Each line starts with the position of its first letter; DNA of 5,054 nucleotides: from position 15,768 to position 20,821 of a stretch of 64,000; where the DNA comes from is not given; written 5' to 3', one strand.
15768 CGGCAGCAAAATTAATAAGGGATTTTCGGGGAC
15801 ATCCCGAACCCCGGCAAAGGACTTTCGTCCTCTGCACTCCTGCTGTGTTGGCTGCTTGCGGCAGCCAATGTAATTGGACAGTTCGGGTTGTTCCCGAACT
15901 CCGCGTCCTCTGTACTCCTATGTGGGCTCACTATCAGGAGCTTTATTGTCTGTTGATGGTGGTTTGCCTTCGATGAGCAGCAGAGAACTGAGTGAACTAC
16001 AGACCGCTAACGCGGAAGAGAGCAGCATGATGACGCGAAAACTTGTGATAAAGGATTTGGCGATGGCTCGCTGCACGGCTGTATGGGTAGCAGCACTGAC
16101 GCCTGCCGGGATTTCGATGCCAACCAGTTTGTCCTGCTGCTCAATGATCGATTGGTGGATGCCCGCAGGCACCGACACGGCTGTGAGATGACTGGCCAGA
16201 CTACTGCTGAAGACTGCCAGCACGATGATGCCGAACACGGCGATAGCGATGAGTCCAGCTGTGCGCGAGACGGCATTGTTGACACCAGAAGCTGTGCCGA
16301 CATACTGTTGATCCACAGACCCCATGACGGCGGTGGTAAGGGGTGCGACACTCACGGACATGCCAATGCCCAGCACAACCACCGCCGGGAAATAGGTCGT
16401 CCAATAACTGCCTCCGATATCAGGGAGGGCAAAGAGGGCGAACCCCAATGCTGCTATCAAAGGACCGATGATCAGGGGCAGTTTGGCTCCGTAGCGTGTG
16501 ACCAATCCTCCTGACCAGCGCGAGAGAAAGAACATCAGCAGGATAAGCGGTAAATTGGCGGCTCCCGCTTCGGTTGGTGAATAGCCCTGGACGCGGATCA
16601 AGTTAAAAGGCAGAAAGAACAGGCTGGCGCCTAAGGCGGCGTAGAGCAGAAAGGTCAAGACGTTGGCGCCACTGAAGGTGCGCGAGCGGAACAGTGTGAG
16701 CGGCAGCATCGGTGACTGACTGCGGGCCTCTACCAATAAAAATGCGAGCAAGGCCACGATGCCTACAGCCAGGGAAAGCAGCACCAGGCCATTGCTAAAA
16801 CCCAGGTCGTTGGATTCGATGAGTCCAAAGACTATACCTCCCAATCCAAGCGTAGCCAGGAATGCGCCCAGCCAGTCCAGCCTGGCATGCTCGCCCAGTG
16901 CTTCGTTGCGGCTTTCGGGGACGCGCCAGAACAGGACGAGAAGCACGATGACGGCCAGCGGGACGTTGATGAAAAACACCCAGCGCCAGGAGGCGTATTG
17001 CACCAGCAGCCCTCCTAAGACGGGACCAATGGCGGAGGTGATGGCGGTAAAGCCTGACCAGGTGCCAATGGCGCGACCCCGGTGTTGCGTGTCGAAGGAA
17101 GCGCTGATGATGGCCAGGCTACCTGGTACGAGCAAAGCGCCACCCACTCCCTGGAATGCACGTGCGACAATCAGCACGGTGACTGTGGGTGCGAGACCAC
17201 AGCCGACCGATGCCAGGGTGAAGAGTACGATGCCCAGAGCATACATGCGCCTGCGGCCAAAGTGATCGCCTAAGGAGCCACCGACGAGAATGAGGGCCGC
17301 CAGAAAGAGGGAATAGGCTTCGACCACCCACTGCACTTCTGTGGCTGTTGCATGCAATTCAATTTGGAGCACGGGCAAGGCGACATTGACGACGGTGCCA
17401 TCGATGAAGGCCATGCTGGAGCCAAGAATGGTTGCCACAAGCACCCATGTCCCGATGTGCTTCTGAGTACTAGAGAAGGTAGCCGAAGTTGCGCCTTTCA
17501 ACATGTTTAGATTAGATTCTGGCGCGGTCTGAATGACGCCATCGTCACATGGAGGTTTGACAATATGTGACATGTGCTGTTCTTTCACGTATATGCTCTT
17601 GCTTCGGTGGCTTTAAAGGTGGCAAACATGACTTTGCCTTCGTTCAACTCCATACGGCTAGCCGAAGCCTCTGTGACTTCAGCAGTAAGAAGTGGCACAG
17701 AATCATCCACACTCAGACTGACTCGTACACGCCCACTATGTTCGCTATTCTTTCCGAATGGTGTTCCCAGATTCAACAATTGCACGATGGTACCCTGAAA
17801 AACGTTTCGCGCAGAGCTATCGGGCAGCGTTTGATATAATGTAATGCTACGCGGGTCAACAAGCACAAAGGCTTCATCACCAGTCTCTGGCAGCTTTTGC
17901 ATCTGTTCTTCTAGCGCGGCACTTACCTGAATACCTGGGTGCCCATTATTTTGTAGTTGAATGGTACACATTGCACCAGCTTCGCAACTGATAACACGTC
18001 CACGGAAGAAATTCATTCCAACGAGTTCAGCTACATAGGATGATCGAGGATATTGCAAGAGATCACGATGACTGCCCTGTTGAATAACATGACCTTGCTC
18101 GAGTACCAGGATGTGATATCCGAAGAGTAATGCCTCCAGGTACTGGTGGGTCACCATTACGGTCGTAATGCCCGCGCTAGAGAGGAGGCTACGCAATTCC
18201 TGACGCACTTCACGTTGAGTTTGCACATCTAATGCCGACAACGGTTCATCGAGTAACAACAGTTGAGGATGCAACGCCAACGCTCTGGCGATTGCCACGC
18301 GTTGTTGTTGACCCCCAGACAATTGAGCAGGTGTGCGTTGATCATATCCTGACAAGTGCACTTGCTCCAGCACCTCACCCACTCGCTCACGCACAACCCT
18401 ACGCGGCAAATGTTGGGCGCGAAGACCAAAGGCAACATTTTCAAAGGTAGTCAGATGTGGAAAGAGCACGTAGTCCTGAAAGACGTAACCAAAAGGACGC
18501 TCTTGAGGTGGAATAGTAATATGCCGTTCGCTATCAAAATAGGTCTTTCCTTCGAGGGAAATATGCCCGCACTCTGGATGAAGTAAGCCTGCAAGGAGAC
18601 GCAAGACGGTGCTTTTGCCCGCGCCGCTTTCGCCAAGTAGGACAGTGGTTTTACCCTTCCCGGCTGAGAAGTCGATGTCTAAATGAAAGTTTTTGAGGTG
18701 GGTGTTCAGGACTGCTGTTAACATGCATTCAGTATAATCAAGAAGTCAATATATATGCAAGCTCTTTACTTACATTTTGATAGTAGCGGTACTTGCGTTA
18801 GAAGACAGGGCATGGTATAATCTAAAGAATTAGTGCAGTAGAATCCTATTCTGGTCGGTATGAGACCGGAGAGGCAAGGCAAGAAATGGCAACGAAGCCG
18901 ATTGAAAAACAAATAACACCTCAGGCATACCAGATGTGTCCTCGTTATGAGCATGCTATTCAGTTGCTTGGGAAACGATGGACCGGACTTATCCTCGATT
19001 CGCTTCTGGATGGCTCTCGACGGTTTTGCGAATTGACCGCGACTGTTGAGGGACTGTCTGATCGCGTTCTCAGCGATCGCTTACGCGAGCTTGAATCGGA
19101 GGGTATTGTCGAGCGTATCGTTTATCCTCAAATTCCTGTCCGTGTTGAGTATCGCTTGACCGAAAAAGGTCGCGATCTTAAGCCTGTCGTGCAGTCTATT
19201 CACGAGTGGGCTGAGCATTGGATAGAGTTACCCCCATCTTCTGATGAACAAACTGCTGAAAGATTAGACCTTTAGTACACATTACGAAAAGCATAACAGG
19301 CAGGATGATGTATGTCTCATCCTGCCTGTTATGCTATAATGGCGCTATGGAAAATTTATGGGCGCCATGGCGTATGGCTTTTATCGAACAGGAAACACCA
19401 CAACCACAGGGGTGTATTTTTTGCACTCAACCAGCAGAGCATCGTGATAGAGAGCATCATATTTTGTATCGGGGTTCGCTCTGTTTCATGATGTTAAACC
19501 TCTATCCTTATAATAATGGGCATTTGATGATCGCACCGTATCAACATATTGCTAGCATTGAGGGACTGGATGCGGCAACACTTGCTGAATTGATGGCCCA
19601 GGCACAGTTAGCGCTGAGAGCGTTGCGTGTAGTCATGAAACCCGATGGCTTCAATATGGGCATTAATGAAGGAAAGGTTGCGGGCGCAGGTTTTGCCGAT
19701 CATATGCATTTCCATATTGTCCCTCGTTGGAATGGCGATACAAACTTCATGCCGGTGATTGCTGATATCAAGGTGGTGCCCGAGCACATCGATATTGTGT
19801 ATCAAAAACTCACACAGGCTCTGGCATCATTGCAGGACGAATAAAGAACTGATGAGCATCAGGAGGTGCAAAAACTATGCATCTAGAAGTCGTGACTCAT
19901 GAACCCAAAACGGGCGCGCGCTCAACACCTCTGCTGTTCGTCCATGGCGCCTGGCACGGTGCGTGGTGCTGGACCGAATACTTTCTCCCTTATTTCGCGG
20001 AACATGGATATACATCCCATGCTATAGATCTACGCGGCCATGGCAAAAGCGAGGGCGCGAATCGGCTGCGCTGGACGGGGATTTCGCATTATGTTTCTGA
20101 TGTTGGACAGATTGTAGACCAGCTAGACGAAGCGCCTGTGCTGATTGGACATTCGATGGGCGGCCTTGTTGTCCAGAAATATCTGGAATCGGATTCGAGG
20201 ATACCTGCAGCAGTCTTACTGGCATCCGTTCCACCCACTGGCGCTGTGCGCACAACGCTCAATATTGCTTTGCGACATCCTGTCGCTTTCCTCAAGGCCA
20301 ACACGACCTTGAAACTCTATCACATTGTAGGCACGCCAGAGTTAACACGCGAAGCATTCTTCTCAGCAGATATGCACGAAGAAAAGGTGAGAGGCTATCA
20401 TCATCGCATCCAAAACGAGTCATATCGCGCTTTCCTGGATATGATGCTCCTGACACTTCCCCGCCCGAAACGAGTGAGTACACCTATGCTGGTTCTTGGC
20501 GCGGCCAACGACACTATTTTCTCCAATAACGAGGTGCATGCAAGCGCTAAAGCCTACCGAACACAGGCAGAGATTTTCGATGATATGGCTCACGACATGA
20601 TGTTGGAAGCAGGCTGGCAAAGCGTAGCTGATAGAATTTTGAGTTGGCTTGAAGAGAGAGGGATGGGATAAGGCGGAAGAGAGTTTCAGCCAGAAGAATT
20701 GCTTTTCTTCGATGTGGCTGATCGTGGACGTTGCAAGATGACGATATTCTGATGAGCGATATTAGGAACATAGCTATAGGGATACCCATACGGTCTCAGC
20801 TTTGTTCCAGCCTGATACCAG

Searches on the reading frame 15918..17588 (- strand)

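Call 79: search_protein_families(library=pfam, proteins=[window:15918-17588:-], max_evalue=0.0001)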
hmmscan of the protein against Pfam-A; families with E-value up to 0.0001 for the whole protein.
window:15918-17588:- (556 aa): 3 families
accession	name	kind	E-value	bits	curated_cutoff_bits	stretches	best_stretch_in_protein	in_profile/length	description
PF07690.21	MFS_1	-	1.3e-55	189.1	33.4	1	54-448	2-346/347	Major Facilitator Superfamily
PF00083.30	Sugar_tr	-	1.6e-09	37.6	22.3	1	58-226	10-194/452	Sugar (and other) transporter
PF05977.19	MFS_3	-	1.5e-08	34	27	1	37-231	3-198/524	Transmembrane secretion effector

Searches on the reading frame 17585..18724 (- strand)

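Call 79: search_protein_families(library=pfam, proteins=[window:17585-18724:-], max_evalue=0.0001)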
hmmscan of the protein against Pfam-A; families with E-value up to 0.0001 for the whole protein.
window:17585-18724:- (379 aa): 6 families
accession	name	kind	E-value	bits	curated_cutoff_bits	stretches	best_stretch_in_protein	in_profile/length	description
PF00005.33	ABC_tran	-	1.5e-35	123.2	25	1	16-162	3-136/137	ABC transporter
PF03459.23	TOBE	-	1.3e-11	45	22.3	1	303-374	1-61/64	TOBE domain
PF13304.12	AAA_21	-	4.1e-10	40.7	27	1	110-196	220-301/304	AAA domain, putative AbiEii toxin, Type IV TA system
PF13401.12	AAA_22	-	7.4e-06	26.7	27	0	26-200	7-130/130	AAA domain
PF03193.22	RsgA_GTPase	-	5.8e-05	23.4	30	0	23-57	105-139/174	RsgA GTPase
PF02463.25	SMC_N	-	6.1e-05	23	40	0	132-196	134-202/220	RecF/RecN/SMC N terminal domain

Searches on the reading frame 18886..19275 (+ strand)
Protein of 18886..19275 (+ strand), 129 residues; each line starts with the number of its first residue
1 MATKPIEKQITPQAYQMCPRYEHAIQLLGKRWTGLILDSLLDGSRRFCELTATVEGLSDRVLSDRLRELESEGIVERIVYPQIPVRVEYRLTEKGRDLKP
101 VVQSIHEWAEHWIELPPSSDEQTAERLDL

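Call 79: search_protein_families(library=pfam, proteins=[window:18886-19275:+], max_evalue=0.0001)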
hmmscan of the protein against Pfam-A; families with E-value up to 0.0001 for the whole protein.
window:18886-19275:+ (129 aa): 1 family
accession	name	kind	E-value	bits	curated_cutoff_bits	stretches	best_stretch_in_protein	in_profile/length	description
PF01638.23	HxlR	-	5.4e-33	113.2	20.8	1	27-114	1-88/91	HxlR-like helix-turn-helix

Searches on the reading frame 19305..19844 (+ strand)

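Call 79: search_protein_families(library=pfam, proteins=[window:19305-19844:+], max_evalue=0.0001)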
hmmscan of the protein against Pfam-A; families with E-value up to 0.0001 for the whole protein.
window:19305-19844:+ (179 aa): 3 families
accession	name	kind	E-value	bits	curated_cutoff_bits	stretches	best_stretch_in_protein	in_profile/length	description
PF01230.28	HIT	-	5.4e-15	56.3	21.5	1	50-141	5-95/98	HIT domain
PF04677.20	CwfJ_C_1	-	7.8e-06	26.2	21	1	31-97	8-72/122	Protein similar to CwfJ C-terminus 1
PF11969.13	DcpS_C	-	3e-05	24.9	24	1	45-139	8-100/114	Scavenger mRNA decapping enzyme C-term binding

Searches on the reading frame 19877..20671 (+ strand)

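Call 79: search_protein_families(library=pfam, proteins=[window:19877-20671:+], max_evalue=0.0001)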
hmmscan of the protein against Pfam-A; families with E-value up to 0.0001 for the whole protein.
window:19877-20671:+ (264 aa): 5 families
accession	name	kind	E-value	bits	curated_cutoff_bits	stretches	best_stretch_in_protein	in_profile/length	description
PF12146.15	Hydrolase_4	-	2e-26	93.2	27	1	19-244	7-237/239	Serine aminopeptidase, S33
PF12697.13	Abhydrolase_6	-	2.1e-26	94.4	26.3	1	19-252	1-216/217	Alpha/beta hydrolase family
PF00561.26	Abhydrolase_1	-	9e-21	75.1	25.8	1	18-125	2-110/245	alpha/beta hydrolase fold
PF12695.13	Abhydrolase_5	-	6.2e-06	26.5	27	1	77-124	47-96/164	Alpha/beta hydrolase family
PF02129.25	Peptidase_S15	-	1.8e-05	25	23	0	3-221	5-242/262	X-Pro dipeptidyl-peptidase (S15 family)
